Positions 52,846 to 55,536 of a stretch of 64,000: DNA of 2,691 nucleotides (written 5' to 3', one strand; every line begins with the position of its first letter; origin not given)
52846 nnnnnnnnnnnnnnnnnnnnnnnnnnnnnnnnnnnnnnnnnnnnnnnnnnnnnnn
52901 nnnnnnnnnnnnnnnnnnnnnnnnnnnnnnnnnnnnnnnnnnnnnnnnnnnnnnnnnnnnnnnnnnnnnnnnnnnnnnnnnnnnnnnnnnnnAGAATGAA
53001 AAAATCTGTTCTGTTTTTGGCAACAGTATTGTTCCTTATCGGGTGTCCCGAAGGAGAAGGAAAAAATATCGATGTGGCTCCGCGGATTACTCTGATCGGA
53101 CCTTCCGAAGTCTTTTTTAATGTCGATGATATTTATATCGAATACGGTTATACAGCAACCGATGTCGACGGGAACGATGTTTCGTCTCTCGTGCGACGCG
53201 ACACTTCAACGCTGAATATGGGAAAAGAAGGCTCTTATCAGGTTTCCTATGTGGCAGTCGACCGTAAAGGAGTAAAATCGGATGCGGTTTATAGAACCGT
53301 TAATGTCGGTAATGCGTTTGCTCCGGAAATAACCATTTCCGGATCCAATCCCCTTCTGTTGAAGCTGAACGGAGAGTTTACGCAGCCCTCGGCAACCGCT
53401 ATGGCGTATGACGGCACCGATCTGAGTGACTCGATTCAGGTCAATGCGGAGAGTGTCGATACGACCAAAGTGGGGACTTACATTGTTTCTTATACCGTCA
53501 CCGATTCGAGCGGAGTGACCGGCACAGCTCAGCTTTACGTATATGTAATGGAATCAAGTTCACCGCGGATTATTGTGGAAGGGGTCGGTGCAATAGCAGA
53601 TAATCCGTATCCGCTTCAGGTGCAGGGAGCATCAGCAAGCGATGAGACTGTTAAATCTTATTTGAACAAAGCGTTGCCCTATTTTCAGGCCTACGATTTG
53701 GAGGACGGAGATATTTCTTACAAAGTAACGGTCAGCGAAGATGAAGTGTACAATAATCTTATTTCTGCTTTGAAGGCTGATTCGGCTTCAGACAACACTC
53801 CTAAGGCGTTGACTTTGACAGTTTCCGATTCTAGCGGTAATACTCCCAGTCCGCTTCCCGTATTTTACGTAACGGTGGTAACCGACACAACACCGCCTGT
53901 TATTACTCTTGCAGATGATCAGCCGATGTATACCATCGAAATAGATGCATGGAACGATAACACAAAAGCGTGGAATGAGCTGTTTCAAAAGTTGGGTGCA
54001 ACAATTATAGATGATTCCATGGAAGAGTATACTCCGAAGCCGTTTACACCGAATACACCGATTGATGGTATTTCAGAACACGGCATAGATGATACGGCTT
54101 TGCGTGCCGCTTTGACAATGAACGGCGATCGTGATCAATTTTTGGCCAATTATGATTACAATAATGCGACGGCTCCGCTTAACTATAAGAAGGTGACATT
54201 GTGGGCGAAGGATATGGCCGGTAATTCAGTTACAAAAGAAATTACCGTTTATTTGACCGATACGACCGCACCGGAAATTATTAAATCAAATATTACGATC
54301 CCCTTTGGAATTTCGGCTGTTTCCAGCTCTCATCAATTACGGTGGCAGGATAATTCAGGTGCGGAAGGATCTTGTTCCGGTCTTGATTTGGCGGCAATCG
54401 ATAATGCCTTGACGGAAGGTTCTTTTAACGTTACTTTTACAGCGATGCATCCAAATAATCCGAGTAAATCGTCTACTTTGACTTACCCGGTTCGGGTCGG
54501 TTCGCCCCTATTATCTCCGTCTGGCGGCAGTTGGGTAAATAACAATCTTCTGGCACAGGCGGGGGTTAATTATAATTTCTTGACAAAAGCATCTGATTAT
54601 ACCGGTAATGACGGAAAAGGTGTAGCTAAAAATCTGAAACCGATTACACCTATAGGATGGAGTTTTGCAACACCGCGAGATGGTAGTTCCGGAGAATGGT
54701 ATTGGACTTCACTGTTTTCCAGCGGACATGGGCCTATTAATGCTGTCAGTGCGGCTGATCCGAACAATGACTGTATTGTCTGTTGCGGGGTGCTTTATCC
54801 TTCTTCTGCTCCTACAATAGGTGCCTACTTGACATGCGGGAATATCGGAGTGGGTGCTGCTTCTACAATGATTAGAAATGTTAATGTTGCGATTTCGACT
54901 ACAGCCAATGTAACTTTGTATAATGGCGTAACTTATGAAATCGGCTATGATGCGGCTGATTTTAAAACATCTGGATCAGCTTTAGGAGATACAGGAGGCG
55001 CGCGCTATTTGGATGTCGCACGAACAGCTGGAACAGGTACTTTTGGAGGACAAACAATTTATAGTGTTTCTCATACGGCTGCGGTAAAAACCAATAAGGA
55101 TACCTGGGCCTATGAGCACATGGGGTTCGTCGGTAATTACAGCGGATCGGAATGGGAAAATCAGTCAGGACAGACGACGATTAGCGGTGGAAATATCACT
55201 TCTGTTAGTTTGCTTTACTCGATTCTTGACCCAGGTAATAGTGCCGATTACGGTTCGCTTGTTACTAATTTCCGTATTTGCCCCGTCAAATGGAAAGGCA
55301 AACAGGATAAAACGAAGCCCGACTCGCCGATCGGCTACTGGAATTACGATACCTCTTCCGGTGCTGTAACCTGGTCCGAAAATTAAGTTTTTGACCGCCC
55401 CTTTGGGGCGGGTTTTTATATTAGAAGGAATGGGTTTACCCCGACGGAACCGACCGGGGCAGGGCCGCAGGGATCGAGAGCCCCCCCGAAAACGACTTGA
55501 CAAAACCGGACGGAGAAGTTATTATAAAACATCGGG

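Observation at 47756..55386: Co-directional cluster of five lipoprotein genes (FN3-like and DUF5011-like repeats) with stop/start overlaps: candidate surface complex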

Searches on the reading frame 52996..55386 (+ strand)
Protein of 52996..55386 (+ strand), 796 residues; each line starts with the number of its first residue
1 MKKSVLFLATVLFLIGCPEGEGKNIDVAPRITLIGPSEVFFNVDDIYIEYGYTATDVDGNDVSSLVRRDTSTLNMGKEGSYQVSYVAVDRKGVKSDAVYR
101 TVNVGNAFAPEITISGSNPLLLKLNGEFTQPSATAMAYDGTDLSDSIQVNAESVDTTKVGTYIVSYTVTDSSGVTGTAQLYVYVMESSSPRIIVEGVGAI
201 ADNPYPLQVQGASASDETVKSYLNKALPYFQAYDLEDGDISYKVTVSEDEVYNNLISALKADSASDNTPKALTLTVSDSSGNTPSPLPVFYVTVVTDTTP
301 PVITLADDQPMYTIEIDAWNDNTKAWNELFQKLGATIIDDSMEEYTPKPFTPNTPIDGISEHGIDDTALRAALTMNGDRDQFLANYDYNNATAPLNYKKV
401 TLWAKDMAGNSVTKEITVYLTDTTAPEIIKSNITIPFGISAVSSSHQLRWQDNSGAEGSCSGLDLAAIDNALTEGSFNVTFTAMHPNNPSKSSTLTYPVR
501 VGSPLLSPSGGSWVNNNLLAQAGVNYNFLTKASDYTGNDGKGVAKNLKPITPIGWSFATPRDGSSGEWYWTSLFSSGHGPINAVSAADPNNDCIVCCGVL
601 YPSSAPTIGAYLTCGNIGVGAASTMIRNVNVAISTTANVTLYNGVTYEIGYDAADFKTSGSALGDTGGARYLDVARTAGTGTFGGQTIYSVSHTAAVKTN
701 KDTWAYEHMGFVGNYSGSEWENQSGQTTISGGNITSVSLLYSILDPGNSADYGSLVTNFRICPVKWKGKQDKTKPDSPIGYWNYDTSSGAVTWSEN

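Call 3: search_protein_families(library=pfam, proteins=[window:52996-55386:+], max_evalue=1)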
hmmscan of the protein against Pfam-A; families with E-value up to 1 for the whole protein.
window:52996-55386:+ (796 aa): 4 families
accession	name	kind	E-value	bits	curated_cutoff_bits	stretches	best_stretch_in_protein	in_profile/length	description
PF16403.11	Bact_surface_Ig-like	-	1.6e-24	86.1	27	2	112-184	1-71/71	Bacterial surface protein, Ig-like domain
PF02494.22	HYR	-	6.5e-05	23.6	21.7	1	136-183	33-80/81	HYR domain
PF18981.6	InlK_D3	-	0.018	15.6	25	1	71-104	42-75/75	Internalin K domain (D3/D4)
PF20164.4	GspA_SrpA_N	-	0.61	10.9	27.4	0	164-224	23-83/117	GspA/SrpA SigLec-like domain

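Call 4: search_protein_families(library=ncbifam, proteins=[window:52996-55386:+], max_evalue=1)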
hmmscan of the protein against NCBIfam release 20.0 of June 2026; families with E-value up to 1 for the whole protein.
window:52996-55386:+ (796 aa): 4 families
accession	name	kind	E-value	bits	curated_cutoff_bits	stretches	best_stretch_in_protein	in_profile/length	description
NF033932.1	LapB_rpt_80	domain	2.9e-08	33.9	45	1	79-114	1-36/83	LapB repeat-containing protein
NF047441.1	Lepto_OmpL47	equivalog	0.00014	21.6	250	1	67-195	101-240/336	multi-beta-barrel domain surface protein OmpL47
NF052634.1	Riean_0653_fam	subfamily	0.02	15.8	57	0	1-54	1-55/176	Riean_0653 family protein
NF047446.1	barrel_OmpL47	domain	0.16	12.4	40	0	70-102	34-66/68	OmpL47-type beta-barrel domain-containing protein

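Call 22: search_solved_structures(query=window:52996-55386:+, max_evalue=1)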
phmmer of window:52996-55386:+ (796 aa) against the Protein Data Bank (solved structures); distinct sequences matched with E-value up to 1: 3.
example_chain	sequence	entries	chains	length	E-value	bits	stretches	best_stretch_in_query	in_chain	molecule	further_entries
7js4_A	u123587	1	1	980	7.6e-07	30.9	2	65-182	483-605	F5/8 type C domain protein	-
2kpn_A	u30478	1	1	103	1.1e-06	30.4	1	126-184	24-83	Bacillolysin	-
5kdj_B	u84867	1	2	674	0.00025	22.6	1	65-178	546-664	F5/8 type C domain protein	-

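Call 25: find_homologous_proteins(query=window:52996-55386:+, max_evalue=0.001)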
Query window:52996-55386:+ (796 aa): 659 proteins with E <= 0.001 among 8000 candidates; the best 120 are listed.
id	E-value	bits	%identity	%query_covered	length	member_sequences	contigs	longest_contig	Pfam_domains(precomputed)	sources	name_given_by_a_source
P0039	0.0e+0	1786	100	100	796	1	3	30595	PF16403.12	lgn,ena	-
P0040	0.0e+0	1783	99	100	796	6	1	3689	PF16403.12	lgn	-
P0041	0.0e+0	1783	99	100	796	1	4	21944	PF16403.12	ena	-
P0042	0.0e+0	1782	99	100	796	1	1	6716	PF16403.12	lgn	-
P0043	0.0e+0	1779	99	100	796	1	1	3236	PF16403.12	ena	-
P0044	0.0e+0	1496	83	100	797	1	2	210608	PF02494.23,PF16403.12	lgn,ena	-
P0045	0.0e+0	1493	84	100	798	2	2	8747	PF16403.12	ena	-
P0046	0.0e+0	1481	82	100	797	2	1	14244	PF16403.12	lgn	-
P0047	0.0e+0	1375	85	91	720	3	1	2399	PF16403.12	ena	-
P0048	0.0e+0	1120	66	100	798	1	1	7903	PF16403.12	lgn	-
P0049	0.0e+0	1110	66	100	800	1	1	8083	PF02494.23,PF16403.12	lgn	-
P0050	0.0e+0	1013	62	100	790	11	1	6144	PF16403.12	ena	-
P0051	8.9e-294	995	62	100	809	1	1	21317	PF02494.23,PF16403.12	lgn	-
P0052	2.0e-292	990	68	82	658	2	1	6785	PF16403.12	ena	-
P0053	2.6e-290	983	61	100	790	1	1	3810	PF16403.12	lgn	-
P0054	7.3e-290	982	60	100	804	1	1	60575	PF02494.23,PF16403.12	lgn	-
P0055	1.3e-212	726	51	100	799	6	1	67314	PF02494.23,PF16403.12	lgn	-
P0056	2.0e-195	670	47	100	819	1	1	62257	PF16403.12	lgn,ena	-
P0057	2.4e-195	669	47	100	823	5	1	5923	PF16403.12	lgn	-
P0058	2.4e-195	669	47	100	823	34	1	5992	PF16403.12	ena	-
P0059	4.4e-195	668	48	100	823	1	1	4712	PF16403.12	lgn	-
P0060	8.9e-195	667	47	100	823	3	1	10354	PF16403.12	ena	-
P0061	1.1e-194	667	47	100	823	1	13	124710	PF16403.12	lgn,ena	-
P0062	2.1e-194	666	47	100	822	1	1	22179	PF16403.12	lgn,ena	-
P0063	2.2e-194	666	47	100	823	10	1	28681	PF16403.12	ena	-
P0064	9.5e-194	664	47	100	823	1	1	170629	PF16403.12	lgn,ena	-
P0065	1.2e-193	664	47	100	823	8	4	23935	PF16403.12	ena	-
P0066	1.5e-193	663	47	100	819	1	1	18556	PF16403.12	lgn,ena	-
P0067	1.8e-193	663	47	100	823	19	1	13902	PF16403.12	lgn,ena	-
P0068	3.5e-193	662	47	100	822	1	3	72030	PF16403.12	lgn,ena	-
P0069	4.9e-193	662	47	100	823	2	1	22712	PF16403.12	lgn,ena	-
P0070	1.4e-192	660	47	100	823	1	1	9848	PF16403.12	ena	-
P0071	3.8e-192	659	47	100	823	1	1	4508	PF16403.12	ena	-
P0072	6.4e-192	658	47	100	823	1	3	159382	PF16403.12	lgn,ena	-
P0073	7.1e-192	658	47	100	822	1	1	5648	PF16403.12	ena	-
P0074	1.2e-191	657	47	100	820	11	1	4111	PF16403.12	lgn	-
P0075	1.2e-191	657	46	100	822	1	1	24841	PF16403.12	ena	-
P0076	1.7e-191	657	47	100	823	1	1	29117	PF16403.12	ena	-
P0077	5.7e-191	655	47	100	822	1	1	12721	PF16403.12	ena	-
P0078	2.1e-190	653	47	100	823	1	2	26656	PF16403.12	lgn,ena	-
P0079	2.3e-190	653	46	100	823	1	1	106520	PF16403.12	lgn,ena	-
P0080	8.4e-190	651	46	100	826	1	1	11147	PF16403.12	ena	-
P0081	1.9e-189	650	46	100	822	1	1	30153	PF16403.12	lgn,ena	-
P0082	3.5e-189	649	47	100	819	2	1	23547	PF18981.7,PF16403.12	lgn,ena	-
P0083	7.3e-189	648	46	100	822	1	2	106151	PF16403.12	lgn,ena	-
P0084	9.0e-188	644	46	100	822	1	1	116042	PF16403.12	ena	-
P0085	4.2e-187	642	46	100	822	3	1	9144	PF16403.12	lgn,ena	-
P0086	3.6e-167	576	46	91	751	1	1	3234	PF16403.12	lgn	-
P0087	1.9e-164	567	44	97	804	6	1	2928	PF16403.12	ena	-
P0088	8.9e-162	558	45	91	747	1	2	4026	PF16403.12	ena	-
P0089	8.7e-156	538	46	83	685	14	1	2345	PF18981.7,PF16403.12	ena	-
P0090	5.1e-150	519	40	100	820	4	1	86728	PF16403.12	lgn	-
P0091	1.2e-146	508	38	99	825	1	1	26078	PF16403.12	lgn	-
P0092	4.8e-112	394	36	97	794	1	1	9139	PF16403.12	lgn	-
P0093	7.0e-112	393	36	98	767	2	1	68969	PF16403.12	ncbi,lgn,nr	ncbi:MAG: DUF5011 domain-containing protein [Spirochaetia bacterium]|nr:DUF5011 domain-containing pr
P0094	1.2e-111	392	36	98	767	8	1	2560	PF16403.12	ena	-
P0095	2.6e-110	388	36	97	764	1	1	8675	PF16403.12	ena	-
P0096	3.9e-108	381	36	98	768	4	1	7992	PF16403.12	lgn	-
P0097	7.8e-108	380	36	98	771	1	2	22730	PF16403.12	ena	-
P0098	1.1e-107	379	37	98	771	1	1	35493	PF16403.12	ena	-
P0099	4.7e-107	377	35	98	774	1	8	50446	PF16403.12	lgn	-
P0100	7.2e-107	377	37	98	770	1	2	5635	PF16403.12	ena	-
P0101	8.1e-107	377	37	98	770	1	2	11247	PF16403.12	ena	-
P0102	1.0e-106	376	36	97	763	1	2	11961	PF16403.12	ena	-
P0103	2.2e-106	375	36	98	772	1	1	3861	PF16403.12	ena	-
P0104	4.2e-106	374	36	98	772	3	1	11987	PF16403.12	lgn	-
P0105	6.3e-106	374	36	98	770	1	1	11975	PF16403.12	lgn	-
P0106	7.3e-106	373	36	98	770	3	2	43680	PF16403.12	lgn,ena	-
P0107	7.5e-106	373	36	97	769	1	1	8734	PF16403.12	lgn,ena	-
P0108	9.1e-106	373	35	98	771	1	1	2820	PF16403.12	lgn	-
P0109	1.2e-105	373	36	98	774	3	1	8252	PF16403.12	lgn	-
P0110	2.0e-105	372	36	96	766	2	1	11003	PF16403.12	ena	-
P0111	2.2e-105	372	36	98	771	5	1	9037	PF16403.12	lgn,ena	-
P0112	2.6e-105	372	37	98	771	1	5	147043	PF16403.12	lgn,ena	-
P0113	3.5e-105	371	36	98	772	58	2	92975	PF16403.12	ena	-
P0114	4.2e-105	371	36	97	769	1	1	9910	PF16403.12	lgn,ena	-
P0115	4.3e-105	371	36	97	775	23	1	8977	PF16403.12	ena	-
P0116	6.7e-105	370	36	98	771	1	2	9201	PF16403.12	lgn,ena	-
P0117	6.9e-105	370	37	96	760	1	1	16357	PF16403.12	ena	-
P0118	7.2e-105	370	36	97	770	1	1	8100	PF16403.12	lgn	-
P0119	7.4e-105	370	35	98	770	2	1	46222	PF16403.12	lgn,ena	-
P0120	1.0e-104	370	36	98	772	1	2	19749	PF16403.12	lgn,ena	-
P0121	1.4e-104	369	35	98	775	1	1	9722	PF16403.12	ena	-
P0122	1.6e-104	369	36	97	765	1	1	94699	PF16403.12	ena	-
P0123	1.7e-104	369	35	97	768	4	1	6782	PF16403.12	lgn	-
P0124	2.9e-104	368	35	98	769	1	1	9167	PF16403.12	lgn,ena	-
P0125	4.1e-104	368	36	98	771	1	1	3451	PF16403.12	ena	-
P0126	4.4e-104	367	35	98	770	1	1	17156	PF16403.12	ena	-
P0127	4.9e-104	367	36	97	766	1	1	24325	PF16403.12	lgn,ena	-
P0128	5.8e-104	367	36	98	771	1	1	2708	PF16403.12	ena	-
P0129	9.0e-104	366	35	98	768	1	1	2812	PF16403.12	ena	-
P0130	1.2e-103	366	35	97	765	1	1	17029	PF16403.12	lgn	-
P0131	1.6e-103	366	35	97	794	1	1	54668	PF16403.12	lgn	-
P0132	2.4e-103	365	35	98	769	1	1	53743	PF16403.12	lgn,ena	-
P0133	3.5e-103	364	35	97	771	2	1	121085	PF16403.12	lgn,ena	-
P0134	3.8e-103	364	37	98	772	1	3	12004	PF16403.12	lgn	-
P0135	4.4e-103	364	36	97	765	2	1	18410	PF16403.12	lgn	-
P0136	8.1e-103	363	35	97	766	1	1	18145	PF16403.12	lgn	-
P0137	9.3e-103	363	35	98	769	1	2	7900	PF16403.12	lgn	-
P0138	1.2e-102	363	36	97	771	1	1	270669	PF16403.12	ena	-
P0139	2.5e-102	362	36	98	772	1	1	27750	PF16403.12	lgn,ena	-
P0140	9.5e-102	360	35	98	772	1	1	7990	PF16403.12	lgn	-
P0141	2.3e-101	358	36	96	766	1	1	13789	PF16403.12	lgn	-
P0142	4.8e-101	357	35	98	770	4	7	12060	PF16403.12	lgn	-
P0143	5.0e-101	357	35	98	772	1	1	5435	PF18981.7,PF16403.12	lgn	-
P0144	5.7e-101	357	35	97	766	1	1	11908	PF16403.12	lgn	-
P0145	6.5e-101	357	35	98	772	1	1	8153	PF16403.12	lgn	-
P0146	9.9e-101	356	35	97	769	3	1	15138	PF16403.12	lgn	-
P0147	1.0e-100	356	35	98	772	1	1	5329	PF16403.12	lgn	-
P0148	1.4e-100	356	36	97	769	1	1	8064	PF16403.12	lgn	-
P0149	2.5e-100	355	35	97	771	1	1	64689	PF16403.12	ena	-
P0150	2.2e-99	352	36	96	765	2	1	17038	PF16403.12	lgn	-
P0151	2.6e-99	352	35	96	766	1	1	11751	PF16403.12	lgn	-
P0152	1.2e-97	346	35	96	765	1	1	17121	PF16403.12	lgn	-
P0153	6.2e-97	344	33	36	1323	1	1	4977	PF07523.19,PF16403.12,PF12245.15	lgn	-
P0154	5.3e-95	337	35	98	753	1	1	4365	PF16403.12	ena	-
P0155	1.6e-94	336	43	61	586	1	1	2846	PF16403.12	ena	-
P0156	2.5e-91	325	33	36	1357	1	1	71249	PF15418.13,PF02494.23,PF13750.13,PF00028.24,PF16403.12,PF03639.20,PF25788.3,PF23237.2,PF17963.8,PF07523.19,PF19077.7,PF04234.19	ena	-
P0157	2.6e-79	286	33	36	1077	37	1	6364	PF15418.13,PF18981.7,PF02494.23,PF13750.13,PF00028.24,PF16403.12,PF12245.15,PF01483.28,PF04234.19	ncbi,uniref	ncbi:immunoglobulin-like domain-containing protein, partial [Oleiphilus sp. HI0123]|uniref:immunoglo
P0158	3.3e-69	252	29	37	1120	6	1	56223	PF15418.13,PF18981.7,PF02494.23,PF13750.13,PF16403.12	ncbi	ncbi:MAG: beta strand repeat-containing protein [Flavobacteriaceae bacterium]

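Call 27: find_encoding_contigs(protein=P0093, flank=10000, max_places=2)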
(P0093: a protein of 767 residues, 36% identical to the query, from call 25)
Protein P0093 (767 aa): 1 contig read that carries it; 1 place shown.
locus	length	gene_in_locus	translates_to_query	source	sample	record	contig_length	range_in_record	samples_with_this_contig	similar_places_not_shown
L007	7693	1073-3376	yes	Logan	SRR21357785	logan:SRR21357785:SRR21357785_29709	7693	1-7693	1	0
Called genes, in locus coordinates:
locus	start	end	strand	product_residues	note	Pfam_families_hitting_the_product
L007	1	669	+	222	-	?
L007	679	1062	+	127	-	-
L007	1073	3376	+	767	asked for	PF16403:Bact_surface_Ig-like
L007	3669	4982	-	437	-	PF00501:AMP-binding, PF14535:AMP-binding_C_2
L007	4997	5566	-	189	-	PF01558:POR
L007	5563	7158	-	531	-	PF01855:POR_N, PF02775:TPP_enzyme_C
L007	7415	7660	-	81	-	-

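Call 28: find_encoding_contigs(protein=P0138, flank=10000, max_places=2)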
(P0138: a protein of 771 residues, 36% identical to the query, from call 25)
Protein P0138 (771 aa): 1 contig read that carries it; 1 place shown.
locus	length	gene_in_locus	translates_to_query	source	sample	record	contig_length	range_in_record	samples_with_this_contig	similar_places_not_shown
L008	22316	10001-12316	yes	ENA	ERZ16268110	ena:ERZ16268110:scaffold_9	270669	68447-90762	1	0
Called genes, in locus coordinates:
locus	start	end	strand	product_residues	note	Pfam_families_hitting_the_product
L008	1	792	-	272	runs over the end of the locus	PF12784:PDDEXK_2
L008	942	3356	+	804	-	PF09371:Tex_N, PF22706:Tex_central_region, PF16921:Tex_YqgF, PF14635:HHH_7, PF12836:HHH_3, PF17674:HHH_9, PF00575:S1, PF23459:S1_RRP5, +1 more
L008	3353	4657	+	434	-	PF13167:GTP-bdg_N, PF16360:GTP-bdg_M, PF03193:RsgA_GTPase (faint), PF00350:Dynamin_N (weak), PF01926:MMR_HSR1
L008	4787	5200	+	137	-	-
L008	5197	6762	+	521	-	-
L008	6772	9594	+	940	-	-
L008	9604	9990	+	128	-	-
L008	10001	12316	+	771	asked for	PF16403:Bact_surface_Ig-like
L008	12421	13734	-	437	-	PF00501:AMP-binding, PF14535:AMP-binding_C_2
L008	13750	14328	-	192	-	PF01558:POR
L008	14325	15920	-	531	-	PF01855:POR_N, PF02775:TPP_enzyme_C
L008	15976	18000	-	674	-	PF00009:GTP_EFTU, PF22042:EF-G_D2, PF03144:GTP_EFTU_D2, PF14492:EFG_III, PF16658:RF3_C, PF03764:EFG_IV, PF00679:EFG_C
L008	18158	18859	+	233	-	-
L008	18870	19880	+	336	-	PF14057:GGGtGRT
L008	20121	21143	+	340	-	-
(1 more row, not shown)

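Call 29: find_encoding_contigs(protein=P0090, flank=10000, max_places=2)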
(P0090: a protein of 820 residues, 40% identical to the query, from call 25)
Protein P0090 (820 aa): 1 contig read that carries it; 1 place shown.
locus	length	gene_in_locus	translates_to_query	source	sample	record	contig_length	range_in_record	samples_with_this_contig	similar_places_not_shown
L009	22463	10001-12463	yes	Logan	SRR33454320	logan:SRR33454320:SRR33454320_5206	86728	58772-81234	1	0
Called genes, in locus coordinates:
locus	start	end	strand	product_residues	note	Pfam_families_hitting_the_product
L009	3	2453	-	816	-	PF00403:HMA, PF00122:E1-E2_ATPase, PF00702:Hydrolase, PF00403:HMA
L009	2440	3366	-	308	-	PF00132:Hexapep (faint), PF25084:LbH_EIF2B (faint), PF25087:GMPPB_C (faint)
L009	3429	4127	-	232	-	PF01026:TatD_DNase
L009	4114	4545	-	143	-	-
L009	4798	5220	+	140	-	-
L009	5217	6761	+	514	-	PF00041:fn3 (faint)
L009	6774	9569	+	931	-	-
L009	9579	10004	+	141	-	-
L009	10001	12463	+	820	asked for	PF16403:Bact_surface_Ig-like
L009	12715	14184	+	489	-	PF08323:Glyco_transf_5, PF13439:Glyco_transf_4 (weak), PF13579:Glyco_trans_4_4, PF00534:Glycos_transf_1 (weak), PF13692:Glyco_trans_1_4 (weak)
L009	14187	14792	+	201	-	PF13489:Methyltransf_23 (weak), PF13847:Methyltransf_31, PF08241:Methyltransf_11, PF08242:Methyltransf_12, PF13649:Methyltransf_25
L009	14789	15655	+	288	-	PF09924:LPG_synthase_C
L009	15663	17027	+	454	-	PF00206:Lyase_1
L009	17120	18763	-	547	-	PF02690:Na_Pi_cotrans, PF01895:PhoU (weak)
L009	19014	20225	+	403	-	PF03315:SDH_beta, PF03313:SDH_alpha, PF03315:SDH_beta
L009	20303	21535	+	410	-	PF13793:Pribosyltran_N, PF00156:Pribosyltran, PF14572:Pribosyl_synth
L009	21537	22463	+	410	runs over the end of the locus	PF00370:FGGY_N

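Call 43: predict_structure(alignment_id=A2)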
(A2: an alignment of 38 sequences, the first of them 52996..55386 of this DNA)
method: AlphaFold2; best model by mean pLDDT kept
length: 796 residues; sequences in the alignment: 38
mean_pLDDT: 81.8   pTM: 0.60
mean pLDDT of the five models: 81.8, 81.1, 79.2, 77.5, 76.1
residues with pLDDT >= 90: 327; 70-90: 314; 50-70: 122; < 50: 33
segments of 3 or more residues with pLDDT < 50: 1-26, 714-717
pLDDT, mean of each block of 10 residues (from residue 1): 36 33 47 62 53 73 72 58 73 70 59 69 80 71 80 78 81 75 73 75 83 79 75 63 71 86 76 71 68 83 89 93 93 86 72 80 93 92 89 92 88 94 94 93 92 92 94 96 90 95 93 93 94 83 82 95 92 88 88 88 85 85 82 97 97 83 77 97 96 84 77 55 95 97 88 92 97 95 95 94
secondary structure, 60 per line:
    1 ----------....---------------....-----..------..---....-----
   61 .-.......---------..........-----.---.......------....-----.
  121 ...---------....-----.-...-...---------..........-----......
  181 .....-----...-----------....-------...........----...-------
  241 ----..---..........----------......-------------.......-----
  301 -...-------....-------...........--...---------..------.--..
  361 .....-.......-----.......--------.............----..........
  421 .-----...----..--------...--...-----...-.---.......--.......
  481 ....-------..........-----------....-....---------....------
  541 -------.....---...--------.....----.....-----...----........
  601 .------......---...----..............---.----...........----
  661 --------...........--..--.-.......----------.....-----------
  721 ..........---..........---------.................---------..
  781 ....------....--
elements in order (helices of 4 or more, strands of 3 or more residues): H11-14 E30-33 E52-55 E66-69 E79-88 E98-104 E111-114 E120-123 E133-136 E148-150 E160-169 E175-185 E191-193 E205-208 H216-226 E231-233 H250-259 E270-275 E289-295 E302-304 E312-315 H323-333 E336-338 E359-365 H367-373 H379-385 E397-406 E411-421 E427-429 E449-451 E457-459 H465-471 E474-484 E492-501 H513-516 H518-521 E531-534 E548-552 E556-558 E567-571 E576-580 E586-588 E593-601 E608-613 E617-619 E624-637 E646-656 E669-679 E688-694 H705-709 E721-730 E734-743 E753-769 E779-784 E791-794
